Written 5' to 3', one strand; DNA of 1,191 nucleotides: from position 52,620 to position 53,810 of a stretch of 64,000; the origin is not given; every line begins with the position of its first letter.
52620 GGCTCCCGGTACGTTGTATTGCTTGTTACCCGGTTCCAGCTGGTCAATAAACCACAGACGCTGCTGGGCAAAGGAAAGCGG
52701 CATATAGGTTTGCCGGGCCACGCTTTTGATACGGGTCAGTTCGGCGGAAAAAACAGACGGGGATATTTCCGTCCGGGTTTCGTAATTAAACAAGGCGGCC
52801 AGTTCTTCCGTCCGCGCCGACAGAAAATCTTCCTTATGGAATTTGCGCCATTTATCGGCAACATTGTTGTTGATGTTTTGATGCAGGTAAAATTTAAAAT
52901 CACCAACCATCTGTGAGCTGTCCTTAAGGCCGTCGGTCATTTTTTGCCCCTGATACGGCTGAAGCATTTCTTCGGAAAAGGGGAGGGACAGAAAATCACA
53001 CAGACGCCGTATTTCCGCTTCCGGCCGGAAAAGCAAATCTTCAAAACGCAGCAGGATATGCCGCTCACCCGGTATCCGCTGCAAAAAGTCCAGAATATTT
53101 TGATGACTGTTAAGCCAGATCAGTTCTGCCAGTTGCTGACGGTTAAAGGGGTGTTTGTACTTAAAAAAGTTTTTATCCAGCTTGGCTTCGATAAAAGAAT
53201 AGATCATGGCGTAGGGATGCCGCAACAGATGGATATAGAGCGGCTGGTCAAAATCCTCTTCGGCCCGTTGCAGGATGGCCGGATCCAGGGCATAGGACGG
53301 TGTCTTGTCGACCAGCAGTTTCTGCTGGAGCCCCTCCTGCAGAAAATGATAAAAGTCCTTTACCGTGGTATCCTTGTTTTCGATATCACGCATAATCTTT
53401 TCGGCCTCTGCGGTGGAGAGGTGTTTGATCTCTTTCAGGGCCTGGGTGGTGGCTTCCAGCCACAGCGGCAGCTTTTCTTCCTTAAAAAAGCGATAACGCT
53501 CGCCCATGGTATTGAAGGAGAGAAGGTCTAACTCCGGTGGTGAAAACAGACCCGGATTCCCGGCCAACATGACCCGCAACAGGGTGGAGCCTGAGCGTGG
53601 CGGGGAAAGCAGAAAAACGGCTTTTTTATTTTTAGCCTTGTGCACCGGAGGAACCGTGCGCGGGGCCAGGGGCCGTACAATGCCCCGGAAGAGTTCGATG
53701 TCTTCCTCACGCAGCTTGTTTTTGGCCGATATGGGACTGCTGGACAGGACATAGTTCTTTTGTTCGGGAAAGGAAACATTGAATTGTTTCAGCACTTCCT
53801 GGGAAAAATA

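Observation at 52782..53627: CurM/olefin-synthase-type sulfotransferase domain embedded inside an NRPS module (T-ST-C), paired with a Ser-type A domain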

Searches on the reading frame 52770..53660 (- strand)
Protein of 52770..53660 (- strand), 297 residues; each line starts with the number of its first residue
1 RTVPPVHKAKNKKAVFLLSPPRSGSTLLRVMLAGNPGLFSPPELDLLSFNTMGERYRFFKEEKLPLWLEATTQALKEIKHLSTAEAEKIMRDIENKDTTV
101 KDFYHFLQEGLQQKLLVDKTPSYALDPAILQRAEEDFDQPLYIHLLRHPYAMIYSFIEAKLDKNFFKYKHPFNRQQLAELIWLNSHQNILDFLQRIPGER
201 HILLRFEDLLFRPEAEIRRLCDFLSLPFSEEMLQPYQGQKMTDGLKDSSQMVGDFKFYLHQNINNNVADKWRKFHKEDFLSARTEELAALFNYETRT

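Call 12: find_homologous_proteins(query=window:52770-53660:-, max_evalue=1e-20)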
Query window:52770-53660:- (297 aa): 482 proteins with E <= 1e-20 among 2132 candidates; the best 120 are listed.
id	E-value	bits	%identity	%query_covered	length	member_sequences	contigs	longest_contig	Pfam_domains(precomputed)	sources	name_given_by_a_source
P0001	3.2e-95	337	57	93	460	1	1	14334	PF00668.26,PF13469.13,PF00685.34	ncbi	-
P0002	4.6e-95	336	53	96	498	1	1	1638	PF00668.26,PF13469.13,PF00550.32,PF00685.34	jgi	jgi:acyl carrier protein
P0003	3.3e-90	320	52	96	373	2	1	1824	PF13469.13,PF00685.34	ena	-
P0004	1.6e-89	318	52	99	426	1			PF13469.13,PF00550.32,PF00685.34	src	-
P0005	2.0e-89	318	59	82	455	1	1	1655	PF13469.13,PF00550.32,PF13193.13,PF00685.34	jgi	-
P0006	9.3e-88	312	52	96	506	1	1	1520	PF00668.26,PF13469.13,PF00550.32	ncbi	ncbi:MAG TPA: sulfotransferase, partial [Thermoanaerobaculia bacterium]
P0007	1.8e-87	311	52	97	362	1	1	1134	PF13469.13,PF00685.34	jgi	jgi:hypothetical protein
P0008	1.6e-85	305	48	98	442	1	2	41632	PF13469.13,PF00685.34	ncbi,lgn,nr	ncbi:MAG: sulfotransferase [Oscillatoria sp. PMC 1068.18]|nr:sulfotransferase [Oscillatoria sp. PMC 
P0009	1.9e-85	305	50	96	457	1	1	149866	PF13469.13,PF00685.34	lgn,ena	-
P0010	2.2e-85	305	50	97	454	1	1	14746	PF13469.13,PF00685.34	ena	-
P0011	2.4e-85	304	50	96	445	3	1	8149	PF13469.13,PF00685.34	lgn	-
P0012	3.1e-85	304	50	97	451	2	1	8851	PF13469.13,PF00550.32,PF00685.34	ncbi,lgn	ncbi:MAG: sulfotransferase [Spirulinaceae cyanobacterium]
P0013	4.7e-85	303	50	98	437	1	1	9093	PF13469.13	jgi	jgi:acyl carrier protein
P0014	2.9e-84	301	51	96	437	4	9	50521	PF13469.13,PF00685.34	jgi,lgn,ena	jgi:acyl carrier protein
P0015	3.0e-84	301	52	97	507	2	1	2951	PF13469.13,PF00550.32,PF00685.34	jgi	-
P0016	3.4e-84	301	50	97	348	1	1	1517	PF13469.13,PF00685.34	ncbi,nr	ncbi:MAG: sulfotransferase, partial [Moorea sp. SIO2I5]|nr:sulfotransferase [Moorena sp. SIO2I5]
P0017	1.2e-83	299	47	97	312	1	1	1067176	PF13469.13,PF00685.34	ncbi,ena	-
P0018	1.7e-83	298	50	96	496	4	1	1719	PF13469.13,PF00550.32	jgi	-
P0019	4.9e-83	297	51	97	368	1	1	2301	PF13469.13,PF00685.34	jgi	-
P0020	8.2e-83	296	48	98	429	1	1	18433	PF13469.13,PF00685.34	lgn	-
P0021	3.6e-82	294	49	96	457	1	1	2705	PF13469.13,PF00685.34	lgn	-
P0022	4.0e-82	294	49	96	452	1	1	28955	PF13469.13,PF00685.34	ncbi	ncbi:MAG: sulfotransferase [Microcoleaceae cyanobacterium]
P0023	5.1e-82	293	48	97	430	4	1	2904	PF13469.13,PF00685.34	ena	-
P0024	1.8e-81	292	49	97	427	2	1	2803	PF13469.13,PF00685.34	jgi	jgi:acyl carrier protein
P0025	2.3e-81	291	50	98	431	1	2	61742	PF13469.13,PF00550.32,PF00685.34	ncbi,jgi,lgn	-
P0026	5.0e-81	290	49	97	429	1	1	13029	PF13469.13,PF00550.32,PF00685.34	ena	-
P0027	6.7e-81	290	48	96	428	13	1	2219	PF13469.13,PF00685.34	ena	-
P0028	1.3e-80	289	50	96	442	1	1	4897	PF13469.13,PF00685.34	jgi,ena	jgi:acyl carrier protein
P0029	1.7e-80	288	48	96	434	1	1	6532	PF13469.13,PF00685.34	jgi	jgi:acyl carrier protein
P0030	1.7e-80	288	48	97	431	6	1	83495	PF13469.13,PF00685.34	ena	-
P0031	2.7e-80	288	49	96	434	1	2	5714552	PF13469.13,PF00685.34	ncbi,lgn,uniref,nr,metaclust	ncbi:sulfotransferase [Anabaena sp. PCC 7108]|uniref:sulfotransferase n=1 Tax=Anabaena sp. PCC 7108 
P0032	4.2e-80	287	48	99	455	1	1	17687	PF13469.13,PF00685.34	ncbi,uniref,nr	ncbi:MAG: hypothetical protein DCF15_07855 [Phormidesmis priestleyi]|uniref:Carrier domain-containin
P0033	4.4e-80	287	46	99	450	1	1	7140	PF13469.13,PF00550.32,PF00685.34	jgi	jgi:hypothetical protein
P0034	5.1e-80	287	48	96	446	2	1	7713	PF13469.13,PF00550.32,PF00685.34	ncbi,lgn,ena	-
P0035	5.9e-80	287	48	97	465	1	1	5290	PF13469.13,PF00550.32,PF00685.34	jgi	jgi:hypothetical protein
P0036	6.1e-80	287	48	99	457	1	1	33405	PF13469.13,PF00685.34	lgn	-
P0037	6.2e-80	287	48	98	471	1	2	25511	PF13469.13,PF00685.34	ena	-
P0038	7.0e-80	286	49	97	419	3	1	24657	PF13469.13,PF00550.32,PF00685.34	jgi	jgi:hypothetical protein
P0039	7.1e-80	286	49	96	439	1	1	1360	PF13469.13,PF00550.32,PF00685.34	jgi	jgi:hypothetical protein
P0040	1.4e-79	285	48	96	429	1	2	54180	PF13469.13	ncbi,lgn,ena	-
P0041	2.0e-79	285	49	96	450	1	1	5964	PF13469.13,PF00685.34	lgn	-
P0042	2.2e-79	285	48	96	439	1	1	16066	PF13469.13,PF00550.32,PF00685.34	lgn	-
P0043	2.3e-79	285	47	97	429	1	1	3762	PF13469.13,PF00685.34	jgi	jgi:acyl carrier protein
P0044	2.9e-79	284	47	97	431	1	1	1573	PF13469.13,PF00685.34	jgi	jgi:acyl carrier protein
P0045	3.9e-79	284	46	97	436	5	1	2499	PF13469.13,PF00550.32,PF00685.34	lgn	-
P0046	4.5e-79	284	46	99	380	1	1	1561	PF13469.13,PF00685.34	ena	-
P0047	4.6e-79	284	49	96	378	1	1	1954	PF13469.13,PF00685.34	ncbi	-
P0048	5.4e-79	284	47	96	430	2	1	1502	PF13469.13,PF00550.32,PF00685.34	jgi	jgi:hypothetical protein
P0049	5.6e-79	283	48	98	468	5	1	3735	PF13469.13,PF00550.32,PF00685.34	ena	-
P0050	7.0e-79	283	46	97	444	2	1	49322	PF13469.13,PF00550.32,PF00685.34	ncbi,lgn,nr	ncbi:MAG: sulfotransferase [Leptolyngbyaceae cyanobacterium MAG.088]|nr:sulfotransferase [Leptolyngb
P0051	7.3e-79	283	46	97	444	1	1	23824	PF13469.13,PF00550.32,PF00685.34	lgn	-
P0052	9.5e-79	283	47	97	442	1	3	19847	PF13469.13,PF00685.34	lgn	-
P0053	9.5e-79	283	49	96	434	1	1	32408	PF13469.13,PF00685.34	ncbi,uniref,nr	ncbi:sulfotransferase [Sphaerospermopsis aphanizomenoides BCCUSP55]|uniref:sulfotransferase n=1 Tax=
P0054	9.5e-79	283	48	96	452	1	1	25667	PF13469.13,PF00685.34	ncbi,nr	ncbi:MAG: hypothetical protein HC800_07915 [Phormidesmis sp. RL_2_1]|nr:hypothetical protein [Phormi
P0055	1.1e-78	283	48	96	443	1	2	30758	PF13469.13,PF00685.34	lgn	-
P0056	1.2e-78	282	48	98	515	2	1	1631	PF13469.13,PF00550.32,PF13193.13,PF00685.34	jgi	jgi:aryl carrier-like protein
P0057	1.3e-78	282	47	98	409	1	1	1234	PF13469.13,PF00685.34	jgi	jgi:hypothetical protein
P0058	1.5e-78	282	48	96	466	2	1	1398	PF13469.13,PF12697.14,PF00561.27,PF00975.27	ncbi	ncbi:MAG: alpha/beta fold hydrolase, partial [Thermoanaerobaculia bacterium]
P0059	1.5e-78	282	48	98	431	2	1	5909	PF13469.13,PF00550.32,PF00685.34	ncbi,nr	ncbi:MAG: sulfotransferase [Cyanobacteriota bacterium]|nr:sulfotransferase [Cyanobacteriota bacteriu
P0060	1.5e-78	282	47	97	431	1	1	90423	PF13469.13,PF00685.34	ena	-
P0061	1.6e-78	282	48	96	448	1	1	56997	PF13469.13,PF00550.32,PF00685.34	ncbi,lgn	-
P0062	1.8e-78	282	48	96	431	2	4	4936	PF13469.13,PF00685.34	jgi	jgi:acyl carrier protein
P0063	1.8e-78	282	50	96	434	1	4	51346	PF13469.13,PF00685.34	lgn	-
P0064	2.5e-78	281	47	97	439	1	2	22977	PF13469.13,PF00685.34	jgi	jgi:acyl carrier protein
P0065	3.2e-78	281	47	97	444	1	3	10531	PF13469.13,PF00685.34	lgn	-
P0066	3.7e-78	281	47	96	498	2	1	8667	PF13469.13,PF00550.32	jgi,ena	-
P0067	5.6e-78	280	47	96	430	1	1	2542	PF13469.13,PF00685.34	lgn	-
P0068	6.4e-78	280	48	96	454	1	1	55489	PF13469.13,PF00685.34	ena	-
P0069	6.8e-78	280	46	97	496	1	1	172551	PF13469.13,PF00550.32,PF00685.34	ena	-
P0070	6.8e-78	280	50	96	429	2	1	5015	PF13469.13,PF00550.32,PF00685.34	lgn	-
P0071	7.3e-78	280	48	98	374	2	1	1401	PF13469.13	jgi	jgi:LPS sulfotransferase NodH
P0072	7.6e-78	280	46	96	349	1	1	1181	PF13469.13,PF00685.34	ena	-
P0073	1.0e-77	279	49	97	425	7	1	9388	PF13469.13,PF00550.32,PF00685.34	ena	-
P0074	1.5e-77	279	49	96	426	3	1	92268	PF13469.13,PF00685.34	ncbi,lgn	ncbi:MAG: sulfotransferase [Cyanobacteria bacterium J06639_14]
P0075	1.6e-77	279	47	96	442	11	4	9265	PF13469.13,PF00685.34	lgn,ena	-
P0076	1.7e-77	279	47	96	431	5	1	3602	PF13469.13,PF00685.34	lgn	-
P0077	2.2e-77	278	46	97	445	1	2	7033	PF13469.13,PF00685.34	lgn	-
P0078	3.2e-77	278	50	96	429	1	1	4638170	PF13469.13,PF00550.32,PF00685.34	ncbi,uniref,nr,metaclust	ncbi:sulfotransferase family protein [Thiothrix nivea]|uniref:Phosphopantetheine-binding protein n=1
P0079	3.3e-77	278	48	96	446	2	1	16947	PF13469.13,PF00685.34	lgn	-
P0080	3.7e-77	278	49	96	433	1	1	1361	PF13469.13,PF00550.32,PF00685.34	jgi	jgi:hypothetical protein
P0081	5.0e-77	277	47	97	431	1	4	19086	PF13469.13,PF00685.34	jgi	jgi:acyl carrier protein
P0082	5.2e-77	277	48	96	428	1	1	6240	PF13469.13,PF00685.34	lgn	-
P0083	6.9e-77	277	48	96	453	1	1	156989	PF13469.13,PF00685.34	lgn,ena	-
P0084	7.1e-77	277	48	97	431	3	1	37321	PF13469.13,PF00685.34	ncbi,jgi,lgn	-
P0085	7.5e-77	277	46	98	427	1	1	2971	PF13469.13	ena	-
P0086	7.8e-77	276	47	97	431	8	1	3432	PF13469.13,PF00685.34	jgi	jgi:acyl carrier protein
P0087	8.3e-77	276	48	97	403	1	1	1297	PF13469.13,PF00685.34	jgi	jgi:hypothetical protein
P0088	8.8e-77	276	46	98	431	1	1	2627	PF13469.13,PF00685.34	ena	-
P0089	1.1e-76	276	50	91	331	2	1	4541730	PF13469.13,PF00685.34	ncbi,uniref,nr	ncbi:MAG: sulfotransferase [Candidatus Thiothrix singaporensis]|uniref:Sulfotransferase n=1 Tax=Cand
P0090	1.2e-76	276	47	96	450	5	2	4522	PF13469.13,PF00550.32,PF00685.34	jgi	jgi:acyl carrier protein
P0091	1.2e-76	276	49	90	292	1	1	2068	PF13469.13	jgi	jgi:hypothetical protein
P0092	1.3e-76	276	47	96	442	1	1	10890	PF13469.13,PF00685.34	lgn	-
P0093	1.4e-76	276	46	97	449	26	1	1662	PF13469.13,PF00685.34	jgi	jgi:acyl carrier protein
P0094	1.5e-76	275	46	97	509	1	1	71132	PF13469.13,PF00550.32,PF00685.34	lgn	-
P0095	1.7e-76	275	46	97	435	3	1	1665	PF13469.13,PF00685.34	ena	-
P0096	2.1e-76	275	46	98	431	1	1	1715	PF13469.13,PF00550.32,PF00685.34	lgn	-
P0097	2.3e-76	275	46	97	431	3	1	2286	PF13469.13,PF00685.34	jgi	jgi:acyl carrier protein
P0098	2.3e-76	275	48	99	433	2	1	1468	PF13469.13,PF00550.32,PF00685.34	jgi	jgi:acyl carrier protein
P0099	2.7e-76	275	49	99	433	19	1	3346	PF13469.13,PF00685.34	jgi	jgi:acyl carrier protein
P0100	2.9e-76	275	48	96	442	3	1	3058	PF13469.13,PF00685.34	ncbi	ncbi:MAG: sulfotransferase [Crocosphaera sp.]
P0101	3.0e-76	275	46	96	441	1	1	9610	PF13469.13,PF00685.34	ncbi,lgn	ncbi:MAG: sulfotransferase [Microcoleaceae cyanobacterium]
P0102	3.0e-76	275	46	97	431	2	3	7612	PF13469.13,PF00685.34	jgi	jgi:acyl carrier protein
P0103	3.5e-76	274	49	96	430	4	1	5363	PF13469.13,PF00685.34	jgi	jgi:acyl carrier protein/ribosomal protein S13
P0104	4.7e-76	274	47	97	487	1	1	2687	PF13469.13,PF00550.32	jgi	jgi:hypothetical protein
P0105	4.9e-76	274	46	98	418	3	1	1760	PF13469.13,PF00685.34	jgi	jgi:LPS sulfotransferase NodH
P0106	5.0e-76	274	49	97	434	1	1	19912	PF13469.13,PF00685.34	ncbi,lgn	ncbi:MAG TPA: sulfotransferase [Leptolyngbyaceae cyanobacterium]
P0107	5.8e-76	274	50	89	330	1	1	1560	PF13469.13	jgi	jgi:hypothetical protein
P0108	5.9e-76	274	48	96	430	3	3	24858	PF13469.13,PF00685.34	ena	-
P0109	6.1e-76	274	47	96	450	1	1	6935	PF13469.13,PF00685.34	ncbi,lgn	-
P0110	6.7e-76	273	48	99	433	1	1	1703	PF13469.13,PF00550.32,PF00685.34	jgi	jgi:acyl carrier protein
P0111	7.3e-76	273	47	97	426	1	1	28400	PF13469.13,PF00685.34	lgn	-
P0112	8.5e-76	273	47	96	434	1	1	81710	PF13469.13,PF00685.34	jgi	jgi:acyl carrier protein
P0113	1.2e-75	273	47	97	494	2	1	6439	PF13469.13,PF00550.32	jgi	jgi:hypothetical protein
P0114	1.3e-75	272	48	99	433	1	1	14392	PF13469.13,PF00685.34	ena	-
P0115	1.4e-75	272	45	96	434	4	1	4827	PF13469.13,PF00685.34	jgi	jgi:LPS sulfotransferase NodH/acyl carrier protein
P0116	1.6e-75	272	48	97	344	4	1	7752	PF13469.13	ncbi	-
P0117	1.7e-75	272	47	97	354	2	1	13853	PF13469.13,PF00685.34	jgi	jgi:Sulfotransferase domain.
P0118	1.8e-75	272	47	96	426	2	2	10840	PF13469.13,PF00685.34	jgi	jgi:acyl carrier protein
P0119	1.9e-75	272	47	96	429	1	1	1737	PF13469.13,PF00685.34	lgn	-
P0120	1.9e-75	272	48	99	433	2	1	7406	PF13469.13,PF00550.32,PF00685.34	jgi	jgi:acyl carrier protein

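Call 65: search_protein_families(library=ncbifam, proteins=[window:52770-53660:-], max_evalue=0.01)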
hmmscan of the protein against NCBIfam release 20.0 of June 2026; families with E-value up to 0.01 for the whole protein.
window:52770-53660:- (297 aa): 1 family
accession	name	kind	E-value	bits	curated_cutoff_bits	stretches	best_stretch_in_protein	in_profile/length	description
NF052394.1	NodProtNoeE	equivalog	1.9e-09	36.7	500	1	13-155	9-136/387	nodulation protein NoeE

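Call 71: search_protein_representatives(protein=window:52770-53660:-)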
Query: 297 residues. Proteins with E-value up to 0.001 (for the whole library): 5188; up to 1e-10: 1638; up to 1e-30: 1130. The best 150 are listed.
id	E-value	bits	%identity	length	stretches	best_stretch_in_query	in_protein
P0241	9.2e-183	622.4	52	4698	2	8-293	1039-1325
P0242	2.2e-178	608.0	51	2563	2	8-296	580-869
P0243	5.9e-178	606.6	50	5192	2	4-295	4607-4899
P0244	1.7e-168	575.6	50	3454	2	4-295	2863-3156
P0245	1.8e-167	572.2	49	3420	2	6-281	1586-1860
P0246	2.7e-163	558.5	48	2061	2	4-294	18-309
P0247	1.1e-156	536.9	46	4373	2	2-294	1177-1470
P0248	9.4e-129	445.2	67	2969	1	1-294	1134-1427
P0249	6.6e-114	396.4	62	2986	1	8-294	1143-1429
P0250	3.4e-111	387.5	60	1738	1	8-294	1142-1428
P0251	1.7e-109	382.0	60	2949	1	7-294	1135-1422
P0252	4.7e-109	380.5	61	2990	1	9-294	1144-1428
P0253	1.6e-107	375.5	58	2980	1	8-293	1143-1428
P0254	2.1e-107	375.1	59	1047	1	6-293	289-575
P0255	6.5e-106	370.2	59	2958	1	8-295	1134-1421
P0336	7.9e-81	287.9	51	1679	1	8-295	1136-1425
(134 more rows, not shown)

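Call 82: predict_structure(alignment_id=A2)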
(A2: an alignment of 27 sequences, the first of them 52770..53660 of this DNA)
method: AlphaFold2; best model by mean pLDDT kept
length: 297 residues; sequences in the alignment: 27
mean_pLDDT: 90.0   pTM: 0.89
mean pLDDT of the five models: 90.0, 89.3, 88.1, 87.6, 86.6
residues with pLDDT >= 90: 216; 70-90: 61; 50-70: 14; < 50: 6
segments of 3 or more residues with pLDDT < 50: 4-7
pLDDT, mean of each block of 10 residues (from residue 1): 57 97 92 96 93 95 87 93 95 97 95 94 93 97 97 92 80 94 97 98 97 97 98 82 69 71 85 89 96 76
secondary structure, 60 per line:
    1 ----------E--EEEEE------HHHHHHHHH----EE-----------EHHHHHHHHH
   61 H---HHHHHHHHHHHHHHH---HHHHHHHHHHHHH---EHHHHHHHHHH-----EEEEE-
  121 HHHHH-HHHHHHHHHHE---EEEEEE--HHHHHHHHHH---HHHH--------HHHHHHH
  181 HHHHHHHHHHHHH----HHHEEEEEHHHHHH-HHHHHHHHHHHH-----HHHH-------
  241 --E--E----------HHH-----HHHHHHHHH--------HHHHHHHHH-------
elements in order: E14-18 H25-33 H52-61 H65-79 H83-95 H100-109 E115-119 H121-125 H127-136 E141-146 H149-158 H162-165 H174-193 E201-205 H206-211 H213-224 H230-233 H265-273 H282-290
